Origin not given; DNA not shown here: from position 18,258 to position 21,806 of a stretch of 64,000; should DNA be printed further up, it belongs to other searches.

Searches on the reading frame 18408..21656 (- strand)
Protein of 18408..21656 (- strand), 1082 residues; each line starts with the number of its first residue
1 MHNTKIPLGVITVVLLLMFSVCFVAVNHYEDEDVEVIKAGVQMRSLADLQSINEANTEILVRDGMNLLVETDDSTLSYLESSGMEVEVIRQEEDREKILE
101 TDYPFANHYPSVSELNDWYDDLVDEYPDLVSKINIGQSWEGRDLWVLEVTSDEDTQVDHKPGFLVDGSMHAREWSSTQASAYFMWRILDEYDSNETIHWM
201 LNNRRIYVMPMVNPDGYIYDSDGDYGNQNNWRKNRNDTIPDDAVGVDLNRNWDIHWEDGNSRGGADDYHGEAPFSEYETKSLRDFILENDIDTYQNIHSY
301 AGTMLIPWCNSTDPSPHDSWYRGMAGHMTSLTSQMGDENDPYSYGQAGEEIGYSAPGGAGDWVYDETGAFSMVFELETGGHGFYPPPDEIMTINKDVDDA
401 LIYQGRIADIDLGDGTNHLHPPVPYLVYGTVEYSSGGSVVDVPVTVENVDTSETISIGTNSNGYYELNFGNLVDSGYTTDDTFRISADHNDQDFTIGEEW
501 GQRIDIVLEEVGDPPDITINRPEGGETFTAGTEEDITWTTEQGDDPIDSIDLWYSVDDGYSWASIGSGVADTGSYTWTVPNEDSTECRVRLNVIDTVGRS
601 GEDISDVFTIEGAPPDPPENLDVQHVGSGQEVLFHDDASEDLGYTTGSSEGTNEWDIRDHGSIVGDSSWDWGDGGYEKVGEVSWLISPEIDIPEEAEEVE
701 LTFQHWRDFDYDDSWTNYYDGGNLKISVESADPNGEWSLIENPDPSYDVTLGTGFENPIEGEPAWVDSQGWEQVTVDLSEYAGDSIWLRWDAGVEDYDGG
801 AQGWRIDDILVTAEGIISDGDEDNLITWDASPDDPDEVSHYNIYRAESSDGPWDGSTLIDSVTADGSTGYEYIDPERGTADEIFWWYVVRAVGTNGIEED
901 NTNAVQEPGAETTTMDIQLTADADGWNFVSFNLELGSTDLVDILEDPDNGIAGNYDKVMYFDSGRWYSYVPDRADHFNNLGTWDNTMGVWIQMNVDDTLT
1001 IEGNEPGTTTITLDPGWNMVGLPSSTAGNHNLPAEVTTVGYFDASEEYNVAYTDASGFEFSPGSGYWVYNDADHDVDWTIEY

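Call 46: search_protein_families(library=pfam, proteins=[window:18408-21656:-], max_evalue=0.00001)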
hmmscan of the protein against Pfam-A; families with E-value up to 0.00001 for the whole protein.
window:18408-21656:- (1082 aa): 2 families
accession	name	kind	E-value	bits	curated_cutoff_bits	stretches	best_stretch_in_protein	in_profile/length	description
PF00246.29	Peptidase_M14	-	2.8e-73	247.5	21.6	1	116-396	2-282/286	Zinc carboxypeptidase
PF10342.15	Kre9_KNH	-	4.6e-06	27.7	24.6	0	522-582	2-64/94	Kre9/KNH-like N-terminal Ig-like domain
